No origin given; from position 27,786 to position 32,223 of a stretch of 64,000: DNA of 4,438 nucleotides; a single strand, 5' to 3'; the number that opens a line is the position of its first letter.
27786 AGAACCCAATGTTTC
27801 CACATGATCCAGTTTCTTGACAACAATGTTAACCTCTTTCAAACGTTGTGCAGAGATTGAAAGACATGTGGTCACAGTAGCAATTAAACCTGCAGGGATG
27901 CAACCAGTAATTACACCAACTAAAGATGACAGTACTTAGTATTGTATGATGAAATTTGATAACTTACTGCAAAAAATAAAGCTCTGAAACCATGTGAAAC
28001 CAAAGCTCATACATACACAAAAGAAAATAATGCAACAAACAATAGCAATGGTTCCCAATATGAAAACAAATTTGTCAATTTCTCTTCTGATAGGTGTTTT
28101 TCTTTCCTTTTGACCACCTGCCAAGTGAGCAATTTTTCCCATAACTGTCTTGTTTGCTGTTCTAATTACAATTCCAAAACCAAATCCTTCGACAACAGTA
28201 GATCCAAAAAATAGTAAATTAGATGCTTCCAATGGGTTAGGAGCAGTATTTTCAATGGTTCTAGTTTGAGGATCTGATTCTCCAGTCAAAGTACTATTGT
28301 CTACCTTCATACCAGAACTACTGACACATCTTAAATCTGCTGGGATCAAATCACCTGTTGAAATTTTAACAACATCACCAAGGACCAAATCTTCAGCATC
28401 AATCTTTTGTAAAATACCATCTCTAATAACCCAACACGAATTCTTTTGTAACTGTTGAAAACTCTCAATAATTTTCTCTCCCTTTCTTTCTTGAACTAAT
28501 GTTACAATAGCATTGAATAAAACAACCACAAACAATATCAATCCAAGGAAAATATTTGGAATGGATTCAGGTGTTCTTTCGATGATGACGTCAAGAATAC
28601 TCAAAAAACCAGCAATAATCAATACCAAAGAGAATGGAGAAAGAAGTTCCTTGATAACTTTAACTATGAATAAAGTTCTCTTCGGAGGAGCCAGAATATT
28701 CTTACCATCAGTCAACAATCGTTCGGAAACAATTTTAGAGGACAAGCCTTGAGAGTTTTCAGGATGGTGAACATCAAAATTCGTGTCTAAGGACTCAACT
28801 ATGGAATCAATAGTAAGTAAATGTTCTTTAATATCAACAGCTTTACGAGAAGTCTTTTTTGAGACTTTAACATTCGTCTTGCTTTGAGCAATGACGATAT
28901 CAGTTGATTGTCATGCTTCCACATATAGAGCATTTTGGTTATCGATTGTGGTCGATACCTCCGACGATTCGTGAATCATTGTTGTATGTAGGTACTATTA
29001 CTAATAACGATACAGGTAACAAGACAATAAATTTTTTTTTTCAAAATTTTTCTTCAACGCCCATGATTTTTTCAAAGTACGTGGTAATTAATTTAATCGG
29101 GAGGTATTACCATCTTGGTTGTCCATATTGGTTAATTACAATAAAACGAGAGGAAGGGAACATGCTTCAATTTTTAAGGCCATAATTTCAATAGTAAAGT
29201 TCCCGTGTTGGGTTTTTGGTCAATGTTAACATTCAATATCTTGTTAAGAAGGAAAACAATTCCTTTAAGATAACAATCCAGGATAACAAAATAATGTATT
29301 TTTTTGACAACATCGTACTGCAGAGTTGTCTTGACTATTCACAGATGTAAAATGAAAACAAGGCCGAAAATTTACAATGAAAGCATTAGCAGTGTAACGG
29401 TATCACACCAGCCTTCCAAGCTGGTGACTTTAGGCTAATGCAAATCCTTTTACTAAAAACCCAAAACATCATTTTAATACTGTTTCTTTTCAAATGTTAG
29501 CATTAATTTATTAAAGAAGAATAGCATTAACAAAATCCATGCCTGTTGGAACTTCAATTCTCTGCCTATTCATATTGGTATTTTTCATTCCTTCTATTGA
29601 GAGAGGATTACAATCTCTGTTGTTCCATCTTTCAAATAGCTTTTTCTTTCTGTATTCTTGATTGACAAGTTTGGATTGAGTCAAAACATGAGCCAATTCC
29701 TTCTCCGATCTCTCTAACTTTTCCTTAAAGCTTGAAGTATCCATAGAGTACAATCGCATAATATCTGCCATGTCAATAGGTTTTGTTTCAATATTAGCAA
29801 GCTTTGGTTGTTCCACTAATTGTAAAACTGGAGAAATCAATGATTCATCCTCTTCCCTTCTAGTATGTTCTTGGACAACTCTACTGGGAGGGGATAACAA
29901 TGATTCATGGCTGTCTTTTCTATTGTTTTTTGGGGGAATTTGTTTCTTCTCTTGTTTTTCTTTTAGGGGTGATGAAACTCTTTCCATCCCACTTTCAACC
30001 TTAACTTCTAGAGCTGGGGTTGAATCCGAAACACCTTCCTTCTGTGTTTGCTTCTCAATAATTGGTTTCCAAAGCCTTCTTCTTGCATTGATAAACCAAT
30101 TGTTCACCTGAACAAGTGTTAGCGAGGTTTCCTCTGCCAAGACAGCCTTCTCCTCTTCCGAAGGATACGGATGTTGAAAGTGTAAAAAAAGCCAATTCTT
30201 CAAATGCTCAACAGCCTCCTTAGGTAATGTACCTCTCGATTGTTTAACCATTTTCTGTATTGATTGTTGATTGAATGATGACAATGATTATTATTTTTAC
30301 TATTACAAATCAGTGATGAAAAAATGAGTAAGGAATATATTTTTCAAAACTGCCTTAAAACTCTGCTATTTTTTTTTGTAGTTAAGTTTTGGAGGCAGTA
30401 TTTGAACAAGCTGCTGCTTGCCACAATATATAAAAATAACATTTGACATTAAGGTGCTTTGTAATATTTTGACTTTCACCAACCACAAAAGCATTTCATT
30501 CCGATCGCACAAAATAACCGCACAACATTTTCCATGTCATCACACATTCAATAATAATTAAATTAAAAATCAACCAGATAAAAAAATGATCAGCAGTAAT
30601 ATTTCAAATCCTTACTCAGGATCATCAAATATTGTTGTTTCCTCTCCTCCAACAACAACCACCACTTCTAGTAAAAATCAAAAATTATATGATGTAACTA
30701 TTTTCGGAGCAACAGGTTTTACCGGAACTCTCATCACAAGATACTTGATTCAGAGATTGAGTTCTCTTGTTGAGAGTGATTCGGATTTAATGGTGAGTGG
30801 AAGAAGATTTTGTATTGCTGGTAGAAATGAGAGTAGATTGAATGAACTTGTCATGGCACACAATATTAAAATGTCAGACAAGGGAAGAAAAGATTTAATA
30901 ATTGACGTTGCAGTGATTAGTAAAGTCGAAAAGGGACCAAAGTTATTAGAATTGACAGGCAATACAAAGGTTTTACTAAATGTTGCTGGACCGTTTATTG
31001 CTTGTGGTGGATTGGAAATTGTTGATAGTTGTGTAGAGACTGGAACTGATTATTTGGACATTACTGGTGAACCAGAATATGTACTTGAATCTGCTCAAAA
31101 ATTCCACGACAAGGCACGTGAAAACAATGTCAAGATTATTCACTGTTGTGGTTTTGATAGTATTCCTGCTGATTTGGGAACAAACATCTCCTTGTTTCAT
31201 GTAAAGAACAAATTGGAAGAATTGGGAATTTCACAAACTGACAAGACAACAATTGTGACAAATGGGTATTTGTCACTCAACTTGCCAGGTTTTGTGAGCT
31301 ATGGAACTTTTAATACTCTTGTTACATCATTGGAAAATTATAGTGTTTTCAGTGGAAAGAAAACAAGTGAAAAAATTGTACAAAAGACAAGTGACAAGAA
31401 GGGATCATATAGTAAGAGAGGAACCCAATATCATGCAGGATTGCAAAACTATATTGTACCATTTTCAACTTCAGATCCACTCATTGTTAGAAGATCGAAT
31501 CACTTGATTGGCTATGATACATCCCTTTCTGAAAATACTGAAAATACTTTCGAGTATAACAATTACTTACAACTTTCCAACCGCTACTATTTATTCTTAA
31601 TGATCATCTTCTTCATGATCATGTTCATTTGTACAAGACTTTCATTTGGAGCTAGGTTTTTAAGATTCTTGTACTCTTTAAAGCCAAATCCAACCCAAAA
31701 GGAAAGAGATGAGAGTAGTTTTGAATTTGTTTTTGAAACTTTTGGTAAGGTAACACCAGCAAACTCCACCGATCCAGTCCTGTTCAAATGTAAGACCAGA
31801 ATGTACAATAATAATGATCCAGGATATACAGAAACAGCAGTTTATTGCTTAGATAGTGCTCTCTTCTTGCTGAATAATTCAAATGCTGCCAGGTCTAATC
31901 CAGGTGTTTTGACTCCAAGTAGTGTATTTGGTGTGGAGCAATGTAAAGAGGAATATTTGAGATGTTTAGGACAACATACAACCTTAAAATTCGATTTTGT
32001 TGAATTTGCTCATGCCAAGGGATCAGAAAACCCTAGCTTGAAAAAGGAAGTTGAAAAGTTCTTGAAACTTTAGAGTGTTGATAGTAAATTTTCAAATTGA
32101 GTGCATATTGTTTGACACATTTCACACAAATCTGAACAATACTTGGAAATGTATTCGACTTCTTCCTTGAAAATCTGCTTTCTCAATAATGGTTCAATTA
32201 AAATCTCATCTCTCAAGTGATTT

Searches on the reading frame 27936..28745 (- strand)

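Call 13: search_protein_families(library=pfam, proteins=[window:27936-28745:-], max_evalue=0.001)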
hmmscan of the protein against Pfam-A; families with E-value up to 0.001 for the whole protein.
window:27936-28745:- (269 aa): 2 families
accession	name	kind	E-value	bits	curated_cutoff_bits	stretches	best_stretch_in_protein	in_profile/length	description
PF00122.25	E1-E2_ATPase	-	1.5e-35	122.8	28.1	1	99-258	2-150/181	E1-E2 ATPase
PF00690.31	Cation_ATPase_N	-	2.1e-08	34.1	20.4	1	3-49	23-69/69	Cation transporter/ATPase, N-terminus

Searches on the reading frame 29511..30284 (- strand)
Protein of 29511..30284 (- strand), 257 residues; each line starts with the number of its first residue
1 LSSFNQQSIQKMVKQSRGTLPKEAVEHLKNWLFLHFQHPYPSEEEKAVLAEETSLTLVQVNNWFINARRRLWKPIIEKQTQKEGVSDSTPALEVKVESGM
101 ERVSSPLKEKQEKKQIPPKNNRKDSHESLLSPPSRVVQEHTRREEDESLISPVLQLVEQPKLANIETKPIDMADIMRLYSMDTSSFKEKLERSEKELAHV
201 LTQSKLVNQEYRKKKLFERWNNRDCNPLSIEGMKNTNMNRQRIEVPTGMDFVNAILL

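Call 13: search_protein_families(library=pfam, proteins=[window:29511-30284:-], max_evalue=0.001)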
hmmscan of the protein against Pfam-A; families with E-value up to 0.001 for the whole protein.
window:29511-30284:- (257 aa): 2 families
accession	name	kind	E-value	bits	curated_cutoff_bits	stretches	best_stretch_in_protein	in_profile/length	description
PF05920.17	Homeobox_KN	-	2.4e-20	72.5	24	1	31-70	1-40/40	Homeobox KN domain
PF00046.35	Homeodomain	-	3.2e-07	30.5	22.9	1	18-70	5-54/57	Homeodomain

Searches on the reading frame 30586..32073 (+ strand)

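Call 13: search_protein_families(library=pfam, proteins=[window:30586-32073:+], max_evalue=0.001)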
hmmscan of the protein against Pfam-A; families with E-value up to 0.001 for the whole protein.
window:30586-32073:+ (495 aa): 1 family
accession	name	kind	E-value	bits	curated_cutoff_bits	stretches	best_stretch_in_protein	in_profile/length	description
PF03435.24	Sacchrp_dh_NADP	-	8.3e-06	26.6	25.1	1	38-183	2-127/129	Saccharopine dehydrogenase NADP binding domain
